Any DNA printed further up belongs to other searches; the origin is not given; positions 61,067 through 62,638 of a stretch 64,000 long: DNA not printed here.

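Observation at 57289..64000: Strongly condensed division/cell-wall cluster with non-canonical insertions: GNAT between ftsI and murE, a truncated MurE-like ligase, and a GlmU-uridylyltransferase-only gene between murE and murC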

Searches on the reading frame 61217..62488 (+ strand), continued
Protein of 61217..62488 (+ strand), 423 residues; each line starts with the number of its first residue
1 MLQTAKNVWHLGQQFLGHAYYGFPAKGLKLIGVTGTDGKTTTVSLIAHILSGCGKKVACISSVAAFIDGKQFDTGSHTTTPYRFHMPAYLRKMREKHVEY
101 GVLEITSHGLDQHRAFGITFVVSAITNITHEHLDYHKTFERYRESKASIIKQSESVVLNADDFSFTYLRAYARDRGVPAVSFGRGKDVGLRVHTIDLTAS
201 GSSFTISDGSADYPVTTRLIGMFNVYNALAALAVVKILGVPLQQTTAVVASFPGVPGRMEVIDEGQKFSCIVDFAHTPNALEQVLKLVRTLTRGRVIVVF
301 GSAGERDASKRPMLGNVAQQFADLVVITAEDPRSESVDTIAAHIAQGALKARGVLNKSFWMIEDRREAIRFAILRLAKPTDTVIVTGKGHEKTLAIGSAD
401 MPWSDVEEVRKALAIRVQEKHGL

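Call 17: search_solved_structures(query=window:61217-62488:+, show_alignments=4, max_evalue=1e-10)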
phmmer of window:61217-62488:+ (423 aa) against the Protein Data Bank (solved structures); distinct sequences matched with E-value up to 1e-10: 28.
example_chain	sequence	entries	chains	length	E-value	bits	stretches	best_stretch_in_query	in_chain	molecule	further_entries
4bub_A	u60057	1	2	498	6.8e-69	236.1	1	20-413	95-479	UDP-N-ACETYLMURAMOYL-L-ALANYL-D-GLUTAMATE--LD-LYSINE LIGASE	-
8f5d_A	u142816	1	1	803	2.6e-65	224.3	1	16-414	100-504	Multifunctional fusion protein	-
2wtz_A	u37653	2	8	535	8.4e-62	212.8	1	18-413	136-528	UDP-N-ACETYLMURAMOYL-L-ALANYL-D-GLUTAMATE--2,6-DIAMINOPIMELATE LIGASE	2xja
8g6p_A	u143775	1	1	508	1.3e-61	212.1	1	17-416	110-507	UDP-N-acetylmuramoyl-L-alanyl-D-glutamate--2,6-diaminopimelate ligase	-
7b6o_A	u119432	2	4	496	4.8e-61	210.3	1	16-414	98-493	UDP-N-acetylmuramoyl-L-alanyl-D-glutamate-2,6-diaminopimelate ligase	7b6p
1e8c_A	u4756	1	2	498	6.3e-61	209.9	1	16-418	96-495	UDP-N-ACETYLMURAMOYLALANYL-D-GLUTAMATE--2,6-DIAMINOPIMELATE LIGASE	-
7b53_A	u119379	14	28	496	1.5e-60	208.7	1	16-414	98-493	UDP-N-acetylmuramoyl-L-alanyl-D-glutamate--2,6-diaminopimelate ligase | UDP-N-acetylmuramoyl-L-alanyl-D-glutamate-2,6-diaminopimelate ligase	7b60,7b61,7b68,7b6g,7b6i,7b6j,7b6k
8w9z_N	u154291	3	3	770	4e-60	207.3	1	16-415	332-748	UDP-N-acetylmuramoyl-L-alanyl-D-glutamate--2, 6-diaminopimelate ligase-like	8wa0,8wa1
7d27_A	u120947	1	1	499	2.2e-56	195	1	25-414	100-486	UDP-N-acetylmuramoyl-L-alanyl-D-glutamate--2,6-diaminopimelate ligase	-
8r5o_Q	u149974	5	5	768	1.1e-50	176.3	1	16-415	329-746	PAP11 | PAP11, MurE-like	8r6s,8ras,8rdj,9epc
4c12_A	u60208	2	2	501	1.1e-50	176.1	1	15-393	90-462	UDP-N-ACETYLMURAMOYL-L-ALANYL-D-GLUTAMATE--L-LYSINE LIGASE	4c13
8qma_O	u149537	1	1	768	1.9e-49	172.1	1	16-415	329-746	PAP11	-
8xzv_J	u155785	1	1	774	7.5e-48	166.9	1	16-415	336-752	MurE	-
7lgn_A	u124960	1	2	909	1.2e-19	74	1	30-384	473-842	Cyanophycin synthase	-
7wac_A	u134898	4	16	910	6.3e-19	71.6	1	28-374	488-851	Cyanophycin synthase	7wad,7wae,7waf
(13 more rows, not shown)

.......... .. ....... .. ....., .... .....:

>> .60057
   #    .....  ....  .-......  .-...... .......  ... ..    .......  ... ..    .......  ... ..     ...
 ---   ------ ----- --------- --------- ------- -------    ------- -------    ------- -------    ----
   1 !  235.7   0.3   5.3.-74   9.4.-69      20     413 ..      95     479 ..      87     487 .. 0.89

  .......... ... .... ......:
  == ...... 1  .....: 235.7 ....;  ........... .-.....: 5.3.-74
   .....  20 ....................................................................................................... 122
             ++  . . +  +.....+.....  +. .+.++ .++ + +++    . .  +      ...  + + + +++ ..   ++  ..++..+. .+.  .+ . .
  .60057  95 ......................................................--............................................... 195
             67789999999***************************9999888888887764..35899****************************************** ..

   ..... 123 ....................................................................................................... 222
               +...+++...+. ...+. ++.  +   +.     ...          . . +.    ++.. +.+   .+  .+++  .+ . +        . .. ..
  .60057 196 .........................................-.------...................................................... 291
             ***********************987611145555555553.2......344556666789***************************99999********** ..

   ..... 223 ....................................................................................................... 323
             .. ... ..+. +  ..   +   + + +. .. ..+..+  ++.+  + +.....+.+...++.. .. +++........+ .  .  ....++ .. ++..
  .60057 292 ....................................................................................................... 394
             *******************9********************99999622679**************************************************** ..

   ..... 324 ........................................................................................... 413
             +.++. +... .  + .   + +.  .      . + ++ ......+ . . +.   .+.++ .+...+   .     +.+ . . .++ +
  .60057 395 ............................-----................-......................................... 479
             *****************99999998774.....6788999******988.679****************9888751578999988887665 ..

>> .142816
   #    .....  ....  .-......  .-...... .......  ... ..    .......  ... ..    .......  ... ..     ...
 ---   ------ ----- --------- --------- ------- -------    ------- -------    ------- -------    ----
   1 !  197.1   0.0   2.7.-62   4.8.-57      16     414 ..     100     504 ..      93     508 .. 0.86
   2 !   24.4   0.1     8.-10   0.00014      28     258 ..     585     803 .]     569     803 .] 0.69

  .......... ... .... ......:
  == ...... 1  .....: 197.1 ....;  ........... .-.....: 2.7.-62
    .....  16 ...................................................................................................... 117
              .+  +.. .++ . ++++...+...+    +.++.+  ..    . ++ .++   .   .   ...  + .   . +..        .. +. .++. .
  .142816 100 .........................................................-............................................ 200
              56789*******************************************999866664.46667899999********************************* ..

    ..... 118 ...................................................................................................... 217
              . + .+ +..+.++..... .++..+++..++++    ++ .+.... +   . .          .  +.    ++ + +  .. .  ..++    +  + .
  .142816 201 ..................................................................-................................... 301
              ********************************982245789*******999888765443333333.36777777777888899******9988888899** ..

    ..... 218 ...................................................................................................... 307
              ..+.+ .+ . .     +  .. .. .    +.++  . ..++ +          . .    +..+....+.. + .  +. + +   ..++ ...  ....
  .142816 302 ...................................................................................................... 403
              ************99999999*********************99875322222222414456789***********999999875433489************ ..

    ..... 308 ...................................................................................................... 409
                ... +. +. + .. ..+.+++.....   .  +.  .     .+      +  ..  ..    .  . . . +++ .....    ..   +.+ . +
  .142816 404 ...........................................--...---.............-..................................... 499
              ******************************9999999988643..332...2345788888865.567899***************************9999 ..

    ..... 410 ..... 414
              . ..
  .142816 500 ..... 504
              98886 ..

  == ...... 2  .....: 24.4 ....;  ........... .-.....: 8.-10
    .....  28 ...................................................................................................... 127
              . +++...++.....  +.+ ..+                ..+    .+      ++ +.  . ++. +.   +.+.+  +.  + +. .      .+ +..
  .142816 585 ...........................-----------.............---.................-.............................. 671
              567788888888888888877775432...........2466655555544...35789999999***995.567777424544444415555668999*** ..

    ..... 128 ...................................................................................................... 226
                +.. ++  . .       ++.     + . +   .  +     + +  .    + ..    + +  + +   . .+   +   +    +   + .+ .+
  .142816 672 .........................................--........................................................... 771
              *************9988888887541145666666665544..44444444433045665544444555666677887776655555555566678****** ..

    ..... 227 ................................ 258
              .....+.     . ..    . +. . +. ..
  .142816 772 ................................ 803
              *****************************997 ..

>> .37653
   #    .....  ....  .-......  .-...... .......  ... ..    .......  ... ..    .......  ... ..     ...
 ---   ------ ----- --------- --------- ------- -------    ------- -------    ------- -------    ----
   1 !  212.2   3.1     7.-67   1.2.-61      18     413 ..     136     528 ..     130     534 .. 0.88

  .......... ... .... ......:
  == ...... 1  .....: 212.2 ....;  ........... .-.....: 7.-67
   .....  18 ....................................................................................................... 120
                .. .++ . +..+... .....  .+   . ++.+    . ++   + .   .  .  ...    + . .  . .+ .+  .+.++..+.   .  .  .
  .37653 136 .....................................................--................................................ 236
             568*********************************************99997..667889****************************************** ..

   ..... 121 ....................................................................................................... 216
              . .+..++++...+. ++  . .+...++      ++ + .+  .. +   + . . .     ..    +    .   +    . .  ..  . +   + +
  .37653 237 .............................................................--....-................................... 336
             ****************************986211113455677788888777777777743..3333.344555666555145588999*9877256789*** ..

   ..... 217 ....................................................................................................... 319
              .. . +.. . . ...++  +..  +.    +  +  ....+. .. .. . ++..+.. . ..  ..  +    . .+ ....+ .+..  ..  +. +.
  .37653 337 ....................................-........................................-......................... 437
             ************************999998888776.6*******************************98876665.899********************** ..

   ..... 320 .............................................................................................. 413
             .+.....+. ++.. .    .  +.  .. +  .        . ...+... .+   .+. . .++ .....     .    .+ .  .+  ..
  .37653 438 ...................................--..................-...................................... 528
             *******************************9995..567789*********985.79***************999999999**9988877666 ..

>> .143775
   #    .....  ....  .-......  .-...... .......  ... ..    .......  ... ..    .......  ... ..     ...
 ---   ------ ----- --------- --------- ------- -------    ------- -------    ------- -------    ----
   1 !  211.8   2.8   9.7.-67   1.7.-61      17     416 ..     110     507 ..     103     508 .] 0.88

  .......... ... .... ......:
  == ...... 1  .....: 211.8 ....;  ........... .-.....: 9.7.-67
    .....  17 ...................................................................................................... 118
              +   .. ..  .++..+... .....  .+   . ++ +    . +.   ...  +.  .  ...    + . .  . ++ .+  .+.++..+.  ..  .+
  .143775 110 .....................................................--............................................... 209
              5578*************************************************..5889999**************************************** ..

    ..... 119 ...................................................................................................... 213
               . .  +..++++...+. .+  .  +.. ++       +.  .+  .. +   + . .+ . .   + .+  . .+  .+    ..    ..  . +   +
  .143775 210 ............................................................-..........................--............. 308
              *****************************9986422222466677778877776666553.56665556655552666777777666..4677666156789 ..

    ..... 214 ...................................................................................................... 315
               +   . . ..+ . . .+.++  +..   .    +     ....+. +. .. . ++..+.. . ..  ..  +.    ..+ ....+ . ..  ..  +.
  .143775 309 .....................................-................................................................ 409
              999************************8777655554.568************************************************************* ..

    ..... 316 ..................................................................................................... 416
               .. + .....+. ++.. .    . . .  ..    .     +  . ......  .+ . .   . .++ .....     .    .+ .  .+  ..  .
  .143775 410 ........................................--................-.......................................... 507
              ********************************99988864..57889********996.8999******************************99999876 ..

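Call 22: find_related_loci(query=A1, collection=genome_contigs, flank=10000)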
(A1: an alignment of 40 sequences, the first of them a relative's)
Query A1 (423 aa) in genome_contigs; peptide patterns used: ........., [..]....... (x = any residue, [..] = any of these).
600 stretches matched a pattern (row limit reached: there are more); 572 encode a relative of the query (tblastn E <= 1e-3); the best 80 are kept; 80 distinct loci.
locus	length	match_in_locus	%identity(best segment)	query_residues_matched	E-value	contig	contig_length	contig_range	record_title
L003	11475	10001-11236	50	3-413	6e-128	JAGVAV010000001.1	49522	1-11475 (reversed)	MAG: Candidatus Woesebacteria bacterium isolate DeMMO6_50 c_000000065505, whole genome shotgun sequence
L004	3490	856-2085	48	13-413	2e-118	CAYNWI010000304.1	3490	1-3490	MAG TPA_asm: uncultured Anaerolineae bacterium isolate binchicken_co196_404 genome assembly, contig: NODE_39892_length_3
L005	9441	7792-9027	46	6-412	8e-116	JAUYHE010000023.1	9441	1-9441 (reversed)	MAG: bacterium isolate C24_maxbin.080_sub C24_k141_769446, whole genome shotgun sequence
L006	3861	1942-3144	48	20-414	6e-117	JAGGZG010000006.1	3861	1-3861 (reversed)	MAG: Anaerolineae bacterium isolate AUK198 PB_MBMC_152_c_000000000377, whole genome shotgun sequence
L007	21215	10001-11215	48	21-417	1e-114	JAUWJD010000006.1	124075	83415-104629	MAG: Chloroflexota bacterium isolate CSMAG_2311 CSMAG_2311_k127_3649488_length_124075_cov_22.8066, whole genome shotgun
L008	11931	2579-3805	49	20-422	1e-114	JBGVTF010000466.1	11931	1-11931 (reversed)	MAG: Anaerolineae bacterium isolate S_237_B7 k127_567435, whole genome shotgun sequence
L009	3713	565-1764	50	20-413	2e-115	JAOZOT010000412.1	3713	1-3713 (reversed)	MAG: Anaerolineae bacterium isolate GMC4.maxbin2.235_sub GMC4_54954_length_3713_cov_21.841990, whole genome shotgun sequ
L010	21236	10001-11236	45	3-412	1e-111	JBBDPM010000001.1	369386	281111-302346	MAG: Candidatus Woykebacteria bacterium isolate LejiaB_42_22 Lejia_B_19_length_369386_cov_12, whole genome shotgun seque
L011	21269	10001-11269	46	22-417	2e-110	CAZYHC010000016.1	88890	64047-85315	MAG TPA_asm: uncultured Anaerolineales bacterium isolate binchicken_co294_99 genome assembly, contig: NODE_482_length_88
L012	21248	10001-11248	45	3-417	2e-109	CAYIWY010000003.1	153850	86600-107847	MAG TPA_asm: uncultured Gammaproteobacteria bacterium isolate ERP119705_co4_291 genome assembly, contig: NODE_20_length_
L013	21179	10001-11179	45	1-414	1e-109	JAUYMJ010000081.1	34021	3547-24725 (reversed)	MAG: bacterium isolate C24_metabat.bin.81 C24_k141_526102, whole genome shotgun sequence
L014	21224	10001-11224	46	15-414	4e-109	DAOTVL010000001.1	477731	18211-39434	MAG TPA_asm: Anaerolineales bacterium isolate H11_54 k163_2340, whole genome shotgun sequence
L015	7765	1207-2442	46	9-414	2e-108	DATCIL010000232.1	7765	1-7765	MAG TPA_asm: Anaerolineales bacterium isolate SMAG_U7858 k141_2111052, whole genome shotgun sequence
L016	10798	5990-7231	47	15-423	2e-108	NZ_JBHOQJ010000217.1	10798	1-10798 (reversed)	MAG: Thermoflexus sp. isolate C0_11 k141_354280, whole genome shotgun sequence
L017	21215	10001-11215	46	15-413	2e-108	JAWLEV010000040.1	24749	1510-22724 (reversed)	MAG: Anaerolineae bacterium isolate 20BLK6-1.bin.88 NODE_1824_length_24749_cov_16.431521, whole genome shotgun sequence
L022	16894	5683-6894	45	1-419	3e-107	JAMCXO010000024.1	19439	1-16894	MAG: Patescibacteria group bacterium isolate FK_Sedi_B_Bin.407 NODE_9869_length_19439_cov_4.324, whole genome shotgun se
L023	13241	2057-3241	42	1-416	8e-107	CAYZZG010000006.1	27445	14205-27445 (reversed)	MAG TPA_asm: uncultured Gammaproteobacteria bacterium isolate binchicken_co251_287 genome assembly, contig: NODE_2384_le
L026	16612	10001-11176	43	1-418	2e-104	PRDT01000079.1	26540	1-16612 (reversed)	MAG: Candidatus Levyibacteriota bacterium isolate Amazon FNV 2010 10 14 contig_75_33205047_length_26540_multi_3_in_0_out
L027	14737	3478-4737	46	10-416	2e-104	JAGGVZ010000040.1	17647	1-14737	MAG: bacterium isolate AUK113 PB_MBMC_067_c_000000000006, whole genome shotgun sequence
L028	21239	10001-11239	42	1-419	2e-104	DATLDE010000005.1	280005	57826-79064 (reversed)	MAG TPA_asm: Candidatus Limnocylindrales bacterium isolate SMAG_U14342 k141_4103404, whole genome shotgun sequence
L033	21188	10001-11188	43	1-416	4e-103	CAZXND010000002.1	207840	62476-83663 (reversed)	MAG TPA_asm: uncultured Gammaproteobacteria bacterium isolate SRP192515_co1_195 genome assembly, contig: NODE_29_length_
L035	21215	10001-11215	44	9-417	8e-103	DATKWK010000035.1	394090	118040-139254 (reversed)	MAG TPA_asm: Candidatus Bathyarchaeia archaeon isolate SMAG_U14161 k141_3311682, whole genome shotgun sequence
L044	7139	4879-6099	42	16-413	3e-100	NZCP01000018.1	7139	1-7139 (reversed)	MAG: Candidatus Woesebacteria bacterium isolate ARS1183 MHASMcontig_144845, whole genome shotgun sequence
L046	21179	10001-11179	41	1-413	9e-100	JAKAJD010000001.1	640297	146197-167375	MAG: bacterium isolate WY3.bin73 NODE_5_length_640297_cov_3.520291, whole genome shotgun sequence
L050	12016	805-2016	41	6-419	3e-99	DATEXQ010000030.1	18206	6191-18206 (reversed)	MAG TPA_asm: Patescibacteria group bacterium isolate SMAG_U8423 k141_25145, whole genome shotgun sequence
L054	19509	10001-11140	41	10-416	3e-98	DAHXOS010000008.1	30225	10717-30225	MAG TPA_asm: bacterium isolate clean1861 k141_356178, whole genome shotgun sequence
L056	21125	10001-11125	46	21-413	3e-98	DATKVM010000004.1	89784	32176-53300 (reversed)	MAG TPA_asm: Patescibacteria group bacterium isolate SMAG_U14133 k141_602992, whole genome shotgun sequence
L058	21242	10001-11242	43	3-422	3e-98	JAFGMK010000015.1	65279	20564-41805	MAG: Candidatus Paceibacterota bacterium isolate Zod_Metabat.464 k87_5334654, whole genome shotgun sequence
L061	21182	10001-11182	41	1-416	9e-98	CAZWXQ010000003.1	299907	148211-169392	MAG TPA_asm: uncultured Gammaproteobacteria bacterium isolate SRP292972_co3_100 genome assembly, contig: NODE_48_length_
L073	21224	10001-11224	39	1-419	1e-96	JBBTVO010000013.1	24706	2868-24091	MAG: Patescibacteria group bacterium isolate H51-bin110_1 H51_bin110_1_000000000013, whole genome shotgun sequence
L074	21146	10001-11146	42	10-413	3e-96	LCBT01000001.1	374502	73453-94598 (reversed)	MAG: Candidatus Daviesbacteria bacterium GW2011_GWA1_41_61 UU73_C0001, whole genome shotgun sequence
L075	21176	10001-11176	41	1-414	2e-96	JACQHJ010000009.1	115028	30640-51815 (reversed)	MAG: Candidatus Levyibacteriota bacterium isolate NC_groundwater_1096_Ag_S2p5_37_166 S_2p5_S6_coassembly_k141_5103421, w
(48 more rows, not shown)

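Call 23: find_encoding_contigs(protein=P0003, flank=10000, max_places=2)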
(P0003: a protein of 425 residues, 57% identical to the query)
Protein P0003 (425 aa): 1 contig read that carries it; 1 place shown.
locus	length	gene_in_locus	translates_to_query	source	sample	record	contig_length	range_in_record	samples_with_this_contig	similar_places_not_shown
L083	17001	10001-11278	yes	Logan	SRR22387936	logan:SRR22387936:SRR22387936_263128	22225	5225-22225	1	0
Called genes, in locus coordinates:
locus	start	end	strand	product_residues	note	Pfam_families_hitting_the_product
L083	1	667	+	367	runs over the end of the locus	PF00483:NTP_transferase, PF12804:NTP_transf_3 (weak), PF22640:ManC_GMP_beta-helix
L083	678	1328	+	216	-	PF02397:Bac_transf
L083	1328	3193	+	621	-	PF13196:DUF4012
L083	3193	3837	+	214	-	PF11967:RecO_N, PF02565:RecO_C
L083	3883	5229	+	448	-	PF00587:tRNA-synt_2b (weak), PF03129:HGTP_anticodon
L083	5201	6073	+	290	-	-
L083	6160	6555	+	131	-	PF02381:MraZ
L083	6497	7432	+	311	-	PF01795:Methyltransf_5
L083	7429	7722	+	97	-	-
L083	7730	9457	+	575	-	PF03717:PBP_dimer, PF00905:Transpeptidase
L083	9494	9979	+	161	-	PF00583:Acetyltransf_1, PF13673:Acetyltransf_10, PF13508:Acetyltransf_7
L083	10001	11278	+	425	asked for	PF08245:Mur_ligase_M, PF02875:Mur_ligase_C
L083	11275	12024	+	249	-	PF00483:NTP_transferase, PF01128:IspD, PF12804:NTP_transf_3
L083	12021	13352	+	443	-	PF01225:Mur_ligase, PF08245:Mur_ligase_M, PF02875:Mur_ligase_C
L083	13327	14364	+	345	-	PF01565:FAD_binding_4, PF02873:MurB_C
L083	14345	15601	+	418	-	PF00275:EPSP_synthase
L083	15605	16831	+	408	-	PF08245:Mur_ligase_M, PF02875:Mur_ligase_C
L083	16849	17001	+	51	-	?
